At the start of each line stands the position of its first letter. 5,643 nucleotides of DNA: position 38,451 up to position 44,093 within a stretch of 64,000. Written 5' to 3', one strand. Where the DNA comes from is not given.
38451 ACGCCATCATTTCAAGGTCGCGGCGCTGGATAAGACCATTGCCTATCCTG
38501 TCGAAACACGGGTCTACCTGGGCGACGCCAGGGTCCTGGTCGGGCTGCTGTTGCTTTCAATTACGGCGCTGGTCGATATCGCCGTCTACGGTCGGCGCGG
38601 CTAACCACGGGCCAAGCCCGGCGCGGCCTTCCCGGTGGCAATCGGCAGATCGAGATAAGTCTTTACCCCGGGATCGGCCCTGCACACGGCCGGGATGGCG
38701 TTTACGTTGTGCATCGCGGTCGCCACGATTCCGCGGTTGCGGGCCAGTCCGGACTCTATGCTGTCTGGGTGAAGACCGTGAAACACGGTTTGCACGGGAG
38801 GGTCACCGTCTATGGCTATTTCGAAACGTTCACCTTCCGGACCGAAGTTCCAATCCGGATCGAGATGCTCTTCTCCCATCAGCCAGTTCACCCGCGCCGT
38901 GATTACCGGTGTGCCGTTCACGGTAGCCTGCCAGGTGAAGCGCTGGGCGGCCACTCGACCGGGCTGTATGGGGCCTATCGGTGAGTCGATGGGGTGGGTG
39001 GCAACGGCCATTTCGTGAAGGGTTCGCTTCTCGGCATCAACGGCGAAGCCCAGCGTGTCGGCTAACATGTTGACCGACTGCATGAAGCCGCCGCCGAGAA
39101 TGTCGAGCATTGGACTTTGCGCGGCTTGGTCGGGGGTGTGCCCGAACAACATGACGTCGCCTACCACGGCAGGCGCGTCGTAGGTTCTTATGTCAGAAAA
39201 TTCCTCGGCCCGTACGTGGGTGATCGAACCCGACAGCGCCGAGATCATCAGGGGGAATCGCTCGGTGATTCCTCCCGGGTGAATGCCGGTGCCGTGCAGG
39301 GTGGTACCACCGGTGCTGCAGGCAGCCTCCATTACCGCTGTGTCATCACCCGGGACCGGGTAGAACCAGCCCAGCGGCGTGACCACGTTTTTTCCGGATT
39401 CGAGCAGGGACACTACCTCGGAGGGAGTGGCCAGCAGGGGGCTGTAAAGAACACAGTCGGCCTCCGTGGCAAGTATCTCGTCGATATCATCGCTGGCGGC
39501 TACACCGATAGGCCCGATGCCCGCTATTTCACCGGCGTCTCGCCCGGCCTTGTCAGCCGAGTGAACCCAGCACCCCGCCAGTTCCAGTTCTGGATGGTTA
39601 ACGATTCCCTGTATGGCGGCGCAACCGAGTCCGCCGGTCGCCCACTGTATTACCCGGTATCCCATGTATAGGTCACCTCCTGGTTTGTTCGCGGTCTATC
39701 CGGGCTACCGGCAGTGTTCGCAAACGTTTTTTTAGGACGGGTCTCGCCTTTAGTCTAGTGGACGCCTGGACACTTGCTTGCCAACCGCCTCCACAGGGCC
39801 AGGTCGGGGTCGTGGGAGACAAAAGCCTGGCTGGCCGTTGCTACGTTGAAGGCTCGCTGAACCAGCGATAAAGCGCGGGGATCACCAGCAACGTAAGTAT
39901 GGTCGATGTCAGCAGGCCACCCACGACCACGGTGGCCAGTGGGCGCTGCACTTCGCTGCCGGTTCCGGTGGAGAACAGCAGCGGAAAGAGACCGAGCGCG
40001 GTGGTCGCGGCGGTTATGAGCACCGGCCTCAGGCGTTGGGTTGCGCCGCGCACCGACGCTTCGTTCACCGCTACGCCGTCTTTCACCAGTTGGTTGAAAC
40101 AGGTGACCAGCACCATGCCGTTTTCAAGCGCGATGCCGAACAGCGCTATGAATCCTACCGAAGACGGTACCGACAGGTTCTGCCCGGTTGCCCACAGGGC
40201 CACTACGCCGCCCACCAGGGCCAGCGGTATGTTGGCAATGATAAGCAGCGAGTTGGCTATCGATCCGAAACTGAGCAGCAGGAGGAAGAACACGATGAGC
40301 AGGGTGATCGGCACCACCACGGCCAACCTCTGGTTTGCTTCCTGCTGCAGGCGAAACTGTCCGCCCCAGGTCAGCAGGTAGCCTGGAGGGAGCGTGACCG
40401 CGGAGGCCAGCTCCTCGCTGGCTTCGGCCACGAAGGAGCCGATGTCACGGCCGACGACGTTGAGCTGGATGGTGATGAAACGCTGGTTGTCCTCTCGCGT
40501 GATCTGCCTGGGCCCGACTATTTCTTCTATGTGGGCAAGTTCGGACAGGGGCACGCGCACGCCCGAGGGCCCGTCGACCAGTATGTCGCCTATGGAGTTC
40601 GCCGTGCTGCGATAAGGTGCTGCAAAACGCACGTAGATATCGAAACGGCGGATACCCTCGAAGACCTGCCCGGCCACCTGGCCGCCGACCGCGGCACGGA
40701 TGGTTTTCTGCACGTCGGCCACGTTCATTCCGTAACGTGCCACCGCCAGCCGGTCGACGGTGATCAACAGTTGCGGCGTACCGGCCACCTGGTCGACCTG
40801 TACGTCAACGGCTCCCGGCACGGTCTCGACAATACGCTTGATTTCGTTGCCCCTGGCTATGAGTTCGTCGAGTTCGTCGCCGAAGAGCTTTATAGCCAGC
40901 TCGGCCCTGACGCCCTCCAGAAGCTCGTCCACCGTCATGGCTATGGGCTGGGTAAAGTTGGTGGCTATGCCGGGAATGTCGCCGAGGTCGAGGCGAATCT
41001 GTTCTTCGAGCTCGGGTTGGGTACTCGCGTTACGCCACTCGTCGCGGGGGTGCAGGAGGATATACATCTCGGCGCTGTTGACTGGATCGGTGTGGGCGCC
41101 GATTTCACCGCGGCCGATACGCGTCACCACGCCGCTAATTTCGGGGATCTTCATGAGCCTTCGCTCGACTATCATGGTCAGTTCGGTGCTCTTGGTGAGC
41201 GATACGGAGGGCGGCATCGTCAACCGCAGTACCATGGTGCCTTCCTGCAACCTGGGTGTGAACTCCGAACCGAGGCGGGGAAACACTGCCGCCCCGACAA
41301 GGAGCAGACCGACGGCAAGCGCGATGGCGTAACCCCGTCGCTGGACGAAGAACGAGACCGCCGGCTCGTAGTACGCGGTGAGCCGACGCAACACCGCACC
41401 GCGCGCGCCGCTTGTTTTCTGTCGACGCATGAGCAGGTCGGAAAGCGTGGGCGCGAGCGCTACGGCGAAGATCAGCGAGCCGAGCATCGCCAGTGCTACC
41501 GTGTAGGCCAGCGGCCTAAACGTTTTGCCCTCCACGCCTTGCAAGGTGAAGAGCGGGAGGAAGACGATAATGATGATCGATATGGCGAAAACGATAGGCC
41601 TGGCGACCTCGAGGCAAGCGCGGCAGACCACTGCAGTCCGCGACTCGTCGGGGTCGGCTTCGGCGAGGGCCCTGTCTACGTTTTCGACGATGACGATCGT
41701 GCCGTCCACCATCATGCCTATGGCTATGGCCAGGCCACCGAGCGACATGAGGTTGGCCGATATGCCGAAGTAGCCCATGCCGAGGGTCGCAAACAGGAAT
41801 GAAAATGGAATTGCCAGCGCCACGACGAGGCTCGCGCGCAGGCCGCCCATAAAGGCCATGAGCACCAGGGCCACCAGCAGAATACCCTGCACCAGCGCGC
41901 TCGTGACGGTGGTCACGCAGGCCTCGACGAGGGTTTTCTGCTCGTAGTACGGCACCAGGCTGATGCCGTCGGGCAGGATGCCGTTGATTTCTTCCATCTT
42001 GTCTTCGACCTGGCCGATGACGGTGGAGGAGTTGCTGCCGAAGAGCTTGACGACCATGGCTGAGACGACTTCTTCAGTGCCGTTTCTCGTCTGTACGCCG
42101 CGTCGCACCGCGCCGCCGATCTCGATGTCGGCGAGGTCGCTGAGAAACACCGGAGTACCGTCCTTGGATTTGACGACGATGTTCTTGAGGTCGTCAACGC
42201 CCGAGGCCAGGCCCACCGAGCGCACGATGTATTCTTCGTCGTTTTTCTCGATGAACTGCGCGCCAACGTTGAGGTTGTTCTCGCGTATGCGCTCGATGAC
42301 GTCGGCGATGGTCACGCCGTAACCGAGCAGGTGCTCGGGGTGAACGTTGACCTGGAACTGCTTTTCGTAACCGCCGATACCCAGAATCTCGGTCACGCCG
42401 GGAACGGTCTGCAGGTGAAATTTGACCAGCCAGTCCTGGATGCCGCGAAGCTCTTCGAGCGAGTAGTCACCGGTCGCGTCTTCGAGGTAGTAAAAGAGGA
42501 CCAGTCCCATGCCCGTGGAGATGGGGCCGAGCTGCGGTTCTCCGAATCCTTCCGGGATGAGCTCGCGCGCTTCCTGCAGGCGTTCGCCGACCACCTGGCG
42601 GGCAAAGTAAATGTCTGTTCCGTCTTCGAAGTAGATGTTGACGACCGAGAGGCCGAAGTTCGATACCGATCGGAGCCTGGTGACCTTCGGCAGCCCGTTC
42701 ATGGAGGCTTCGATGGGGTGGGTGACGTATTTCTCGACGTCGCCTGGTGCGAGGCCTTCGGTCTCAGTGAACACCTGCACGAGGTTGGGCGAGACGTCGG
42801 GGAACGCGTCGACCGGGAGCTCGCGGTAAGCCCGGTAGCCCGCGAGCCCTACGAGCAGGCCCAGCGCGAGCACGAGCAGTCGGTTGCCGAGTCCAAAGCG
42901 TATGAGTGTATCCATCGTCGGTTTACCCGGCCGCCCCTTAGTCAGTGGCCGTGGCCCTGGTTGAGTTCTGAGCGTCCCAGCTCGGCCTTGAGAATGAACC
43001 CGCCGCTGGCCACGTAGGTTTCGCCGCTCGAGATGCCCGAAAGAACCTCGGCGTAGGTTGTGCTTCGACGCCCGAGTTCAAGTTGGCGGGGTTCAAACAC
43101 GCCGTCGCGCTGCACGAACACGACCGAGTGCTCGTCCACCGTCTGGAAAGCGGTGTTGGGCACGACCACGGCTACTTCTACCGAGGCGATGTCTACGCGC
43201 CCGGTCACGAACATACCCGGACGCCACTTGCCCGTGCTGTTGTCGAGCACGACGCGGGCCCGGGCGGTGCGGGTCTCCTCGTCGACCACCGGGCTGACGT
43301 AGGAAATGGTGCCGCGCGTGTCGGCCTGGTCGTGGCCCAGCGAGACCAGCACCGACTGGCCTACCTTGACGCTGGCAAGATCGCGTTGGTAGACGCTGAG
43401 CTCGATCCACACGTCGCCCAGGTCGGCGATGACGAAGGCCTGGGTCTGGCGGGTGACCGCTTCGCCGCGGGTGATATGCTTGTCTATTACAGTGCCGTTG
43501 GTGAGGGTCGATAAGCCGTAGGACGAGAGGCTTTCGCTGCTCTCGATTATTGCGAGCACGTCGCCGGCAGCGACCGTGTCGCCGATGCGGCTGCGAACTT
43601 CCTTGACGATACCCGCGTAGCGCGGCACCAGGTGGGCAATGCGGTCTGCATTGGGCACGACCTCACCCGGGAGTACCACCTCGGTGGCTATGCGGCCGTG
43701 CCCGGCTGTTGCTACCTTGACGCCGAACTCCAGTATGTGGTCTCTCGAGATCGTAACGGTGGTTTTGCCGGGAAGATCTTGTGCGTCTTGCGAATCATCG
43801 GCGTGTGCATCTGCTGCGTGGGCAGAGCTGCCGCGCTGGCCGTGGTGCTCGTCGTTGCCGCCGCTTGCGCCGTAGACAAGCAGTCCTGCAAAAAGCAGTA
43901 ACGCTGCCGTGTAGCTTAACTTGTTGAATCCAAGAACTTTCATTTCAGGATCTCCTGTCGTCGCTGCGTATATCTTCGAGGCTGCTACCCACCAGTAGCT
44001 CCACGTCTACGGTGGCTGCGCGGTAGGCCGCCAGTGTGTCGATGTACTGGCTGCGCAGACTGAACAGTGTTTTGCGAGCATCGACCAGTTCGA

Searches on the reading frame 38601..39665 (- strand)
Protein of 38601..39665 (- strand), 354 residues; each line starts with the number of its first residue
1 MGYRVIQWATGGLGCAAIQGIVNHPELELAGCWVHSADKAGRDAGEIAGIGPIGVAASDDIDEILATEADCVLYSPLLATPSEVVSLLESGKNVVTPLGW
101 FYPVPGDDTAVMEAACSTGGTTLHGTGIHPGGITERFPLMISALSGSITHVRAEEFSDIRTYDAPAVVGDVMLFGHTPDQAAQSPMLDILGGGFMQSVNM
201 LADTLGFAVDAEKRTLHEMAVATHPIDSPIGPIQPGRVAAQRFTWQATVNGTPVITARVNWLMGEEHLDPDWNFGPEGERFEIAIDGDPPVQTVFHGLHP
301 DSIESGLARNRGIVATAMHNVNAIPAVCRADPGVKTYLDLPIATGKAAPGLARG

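Call 58: search_protein_families(library=pfam, proteins=[window:38601-39665:-], max_evalue=0.0001)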
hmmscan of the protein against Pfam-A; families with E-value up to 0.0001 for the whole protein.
window:38601-39665:- (354 aa): 2 families
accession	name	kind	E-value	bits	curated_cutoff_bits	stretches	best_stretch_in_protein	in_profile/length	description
PF19328.4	DAP_DH_C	-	6e-13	49.3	23.3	1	192-344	59-194/206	2,4-diaminopentanoate dehydrogenase C-terminal domain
PF01113.26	DapB_N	-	3.4e-06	27.6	25.6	1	9-73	8-72/124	Dihydrodipicolinate reductase, N-terminus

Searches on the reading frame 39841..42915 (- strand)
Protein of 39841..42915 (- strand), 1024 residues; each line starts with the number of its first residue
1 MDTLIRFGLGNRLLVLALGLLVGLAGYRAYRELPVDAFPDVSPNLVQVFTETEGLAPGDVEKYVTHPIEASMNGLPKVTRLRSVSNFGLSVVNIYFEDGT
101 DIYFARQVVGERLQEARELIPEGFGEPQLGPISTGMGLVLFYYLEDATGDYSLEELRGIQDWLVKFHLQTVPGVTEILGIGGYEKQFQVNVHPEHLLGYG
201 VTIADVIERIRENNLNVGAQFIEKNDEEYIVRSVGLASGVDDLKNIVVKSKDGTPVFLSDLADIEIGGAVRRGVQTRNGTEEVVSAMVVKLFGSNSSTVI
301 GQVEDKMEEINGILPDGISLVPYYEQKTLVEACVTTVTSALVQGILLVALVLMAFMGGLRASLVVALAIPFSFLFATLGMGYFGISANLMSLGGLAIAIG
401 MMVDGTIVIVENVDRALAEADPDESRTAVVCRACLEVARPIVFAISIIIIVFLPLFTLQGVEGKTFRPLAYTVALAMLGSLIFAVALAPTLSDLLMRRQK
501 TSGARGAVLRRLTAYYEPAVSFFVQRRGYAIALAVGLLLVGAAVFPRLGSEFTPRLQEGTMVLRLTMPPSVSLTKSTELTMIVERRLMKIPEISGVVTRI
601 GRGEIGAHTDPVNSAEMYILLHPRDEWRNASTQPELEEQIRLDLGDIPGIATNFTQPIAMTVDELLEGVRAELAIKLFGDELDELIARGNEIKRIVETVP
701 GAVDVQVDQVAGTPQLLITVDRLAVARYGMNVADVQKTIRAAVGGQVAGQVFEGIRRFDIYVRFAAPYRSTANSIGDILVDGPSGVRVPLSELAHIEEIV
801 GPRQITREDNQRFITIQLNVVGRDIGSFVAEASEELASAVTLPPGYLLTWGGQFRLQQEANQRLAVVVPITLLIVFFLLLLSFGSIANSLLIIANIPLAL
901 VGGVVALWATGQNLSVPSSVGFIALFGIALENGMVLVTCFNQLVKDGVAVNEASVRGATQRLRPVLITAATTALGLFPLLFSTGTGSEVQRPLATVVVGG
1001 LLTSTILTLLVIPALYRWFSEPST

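Call 58: search_protein_families(library=pfam, proteins=[window:39841-42915:-], max_evalue=0.0001)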
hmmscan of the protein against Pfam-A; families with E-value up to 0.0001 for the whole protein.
window:39841-42915:- (1024 aa): 2 families
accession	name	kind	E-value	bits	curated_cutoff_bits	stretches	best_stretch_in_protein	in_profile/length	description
PF00873.25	ACR_tran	-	1.3e-284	947.2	28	1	5-1019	2-1020/1021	AcrB/AcrD/AcrF family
PF03176.21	MMPL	-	1e-07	31.6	20.5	1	857-1017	138-300/333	MMPL family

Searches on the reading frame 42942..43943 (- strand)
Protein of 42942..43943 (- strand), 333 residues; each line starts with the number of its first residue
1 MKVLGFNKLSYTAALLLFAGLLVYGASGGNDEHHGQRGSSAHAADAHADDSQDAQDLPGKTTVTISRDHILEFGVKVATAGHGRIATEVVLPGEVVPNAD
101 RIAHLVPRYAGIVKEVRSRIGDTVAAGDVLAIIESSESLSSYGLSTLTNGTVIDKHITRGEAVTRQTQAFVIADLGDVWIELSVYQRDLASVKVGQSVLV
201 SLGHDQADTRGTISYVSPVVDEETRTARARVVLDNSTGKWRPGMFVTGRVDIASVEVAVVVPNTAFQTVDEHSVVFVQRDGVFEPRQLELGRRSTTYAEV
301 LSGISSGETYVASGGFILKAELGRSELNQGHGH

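Call 58: search_protein_families(library=pfam, proteins=[window:42942-43943:-], max_evalue=0.0001)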
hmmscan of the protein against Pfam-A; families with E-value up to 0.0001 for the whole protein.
window:42942-43943:- (333 aa): 2 families
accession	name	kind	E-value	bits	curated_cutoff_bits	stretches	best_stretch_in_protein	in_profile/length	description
PF16576.10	HlyD_D23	-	1.9e-34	119.2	30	2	145-246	112-214/214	Barrel-sandwich domain of CusB or HlyD membrane-fusion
PF13437.12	HlyD_3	-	6.8e-18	65.8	22.2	1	149-243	7-106/106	HlyD family secretion protein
